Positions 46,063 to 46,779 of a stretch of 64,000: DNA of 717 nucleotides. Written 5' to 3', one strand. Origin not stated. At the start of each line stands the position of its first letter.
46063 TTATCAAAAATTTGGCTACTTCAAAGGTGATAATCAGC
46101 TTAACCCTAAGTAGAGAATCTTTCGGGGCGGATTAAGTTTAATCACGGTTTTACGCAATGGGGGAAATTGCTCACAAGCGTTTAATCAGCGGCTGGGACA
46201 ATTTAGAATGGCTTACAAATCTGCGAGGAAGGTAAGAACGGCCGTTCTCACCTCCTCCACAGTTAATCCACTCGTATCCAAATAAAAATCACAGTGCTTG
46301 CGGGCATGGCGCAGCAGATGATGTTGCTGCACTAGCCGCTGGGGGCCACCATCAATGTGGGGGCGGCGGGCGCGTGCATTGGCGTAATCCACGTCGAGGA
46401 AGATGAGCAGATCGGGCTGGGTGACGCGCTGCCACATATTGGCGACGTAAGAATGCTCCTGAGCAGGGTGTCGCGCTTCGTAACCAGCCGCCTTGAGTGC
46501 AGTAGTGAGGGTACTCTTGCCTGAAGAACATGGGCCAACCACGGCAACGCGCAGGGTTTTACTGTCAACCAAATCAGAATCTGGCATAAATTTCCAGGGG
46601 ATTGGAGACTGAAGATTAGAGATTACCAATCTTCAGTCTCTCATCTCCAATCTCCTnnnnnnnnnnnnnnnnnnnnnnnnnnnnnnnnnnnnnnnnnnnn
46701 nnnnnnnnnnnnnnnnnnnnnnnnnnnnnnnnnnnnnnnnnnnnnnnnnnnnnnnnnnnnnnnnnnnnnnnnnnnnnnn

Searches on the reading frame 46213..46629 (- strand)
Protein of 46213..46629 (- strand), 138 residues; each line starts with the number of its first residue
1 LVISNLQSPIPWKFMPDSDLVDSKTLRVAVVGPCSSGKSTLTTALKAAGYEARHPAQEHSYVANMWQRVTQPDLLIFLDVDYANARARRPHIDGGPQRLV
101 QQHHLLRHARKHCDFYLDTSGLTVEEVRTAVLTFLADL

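Call 48: find_homologous_proteins(query=window:46213-46629:-, max_evalue=1e-20)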
Query window:46213-46629:- (138 aa): 1295 proteins with E <= 1e-20 among 1526 candidates; the best 120 are listed.
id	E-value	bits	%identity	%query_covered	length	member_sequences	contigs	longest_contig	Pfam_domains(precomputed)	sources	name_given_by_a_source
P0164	3.0e-77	275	100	90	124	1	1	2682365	-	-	-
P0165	1.1e-69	250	90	88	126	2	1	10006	-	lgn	-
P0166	3.3e-66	239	84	90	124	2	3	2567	-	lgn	-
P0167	1.1e-65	237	84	90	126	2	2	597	-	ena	-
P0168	9.7e-65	234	82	90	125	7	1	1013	-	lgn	-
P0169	1.7e-64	233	83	90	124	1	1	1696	-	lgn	-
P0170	3.0e-64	233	85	90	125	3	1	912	-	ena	-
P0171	4.3e-64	232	81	89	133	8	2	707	-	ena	-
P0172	4.8e-64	232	85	90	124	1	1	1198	-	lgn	-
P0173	5.1e-64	232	78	93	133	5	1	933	-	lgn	-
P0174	2.4e-63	230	82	90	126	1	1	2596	-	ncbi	-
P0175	4.3e-63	229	82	90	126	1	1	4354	-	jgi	jgi:thymidylate kinase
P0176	5.6e-63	228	83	90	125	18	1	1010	-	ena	-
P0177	9.1e-63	228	81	91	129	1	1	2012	-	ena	-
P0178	3.6e-62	226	81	88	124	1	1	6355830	-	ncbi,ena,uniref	ncbi:hypothetical protein [Candidatus Leptofilum sp.]|uniref:hypothetical protein n=1 Tax=Candidatus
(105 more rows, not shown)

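Call 49: find_encoding_contigs(protein=P0165, flank=10000, max_places=4)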
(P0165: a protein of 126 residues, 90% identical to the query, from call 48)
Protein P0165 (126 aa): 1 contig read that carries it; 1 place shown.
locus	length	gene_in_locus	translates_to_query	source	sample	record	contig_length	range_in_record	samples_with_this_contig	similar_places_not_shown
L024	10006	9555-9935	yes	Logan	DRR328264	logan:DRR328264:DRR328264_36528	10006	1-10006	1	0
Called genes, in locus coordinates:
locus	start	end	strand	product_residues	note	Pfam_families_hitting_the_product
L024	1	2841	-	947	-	?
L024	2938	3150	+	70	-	-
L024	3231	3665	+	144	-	PF06139:BphX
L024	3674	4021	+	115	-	PF13473:Cupredoxin_1, PF00127:Copper-bind (weak)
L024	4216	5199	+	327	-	PF00034:Cytochrom_C (weak), PF13442:Cytochrome_CBB3 (faint), PF00034:Cytochrom_C (weak)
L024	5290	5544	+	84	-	-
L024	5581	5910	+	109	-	-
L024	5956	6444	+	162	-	-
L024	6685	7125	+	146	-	PF00224:PK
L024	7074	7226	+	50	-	-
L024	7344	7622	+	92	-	-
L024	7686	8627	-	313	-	PF01266:DAO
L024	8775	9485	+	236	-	PF07228:SpoIIE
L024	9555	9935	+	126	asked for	-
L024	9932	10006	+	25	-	?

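Call 50: find_encoding_contigs(protein=P0178, flank=10000, max_places=4)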
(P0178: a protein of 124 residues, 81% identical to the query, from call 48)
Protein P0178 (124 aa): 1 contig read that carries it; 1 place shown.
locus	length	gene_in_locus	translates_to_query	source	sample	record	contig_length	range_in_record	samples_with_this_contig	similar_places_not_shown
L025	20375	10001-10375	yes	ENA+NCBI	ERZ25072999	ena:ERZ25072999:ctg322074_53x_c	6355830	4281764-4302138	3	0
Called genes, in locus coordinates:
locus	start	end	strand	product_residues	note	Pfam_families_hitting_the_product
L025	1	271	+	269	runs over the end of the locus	PF13428:TPR_14 (faint), PF00515:TPR_1 (faint), PF07719:TPR_2 (faint), PF13414:TPR_11 (faint), PF14559:TPR_19 (faint), PF13424:TPR_12 (weak)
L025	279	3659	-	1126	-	PF13374:TPR_10 (faint), PF00515:TPR_1 (faint), PF03704:BTAD, PF07719:TPR_2 (faint), PF00931:NB-ARC (weak), PF13191:AAA_16 (weak), PF13424:TPR_12 (weak), PF17874:TPR_MalT (weak), +2 more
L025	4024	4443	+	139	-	PF07366:SnoaL, PF12680:SnoaL_2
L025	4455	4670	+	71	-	-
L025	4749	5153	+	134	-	PF19728:DUF6220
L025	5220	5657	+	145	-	PF13473:Cupredoxin_1, PF07731:Cu-oxidase_2 (faint), PF06525:SoxE (faint), PF00127:Copper-bind (faint)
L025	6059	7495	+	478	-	PF00224:PK, PF02887:PK_C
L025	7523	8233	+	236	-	PF07228:SpoIIE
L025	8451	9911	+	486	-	PF11840:DUF3360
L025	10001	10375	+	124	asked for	-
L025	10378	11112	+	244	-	PF08713:DNA_alkylation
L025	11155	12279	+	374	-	PF13439:Glyco_transf_4, PF13579:Glyco_trans_4_4, PF00534:Glycos_transf_1, PF13692:Glyco_trans_1_4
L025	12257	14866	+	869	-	PF11028:TMEM260_N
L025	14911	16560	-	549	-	PF07969:Amidohydro_3, PF01979:Amidohydro_1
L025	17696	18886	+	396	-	PF01546:Peptidase_M20, PF07687:M20_dimer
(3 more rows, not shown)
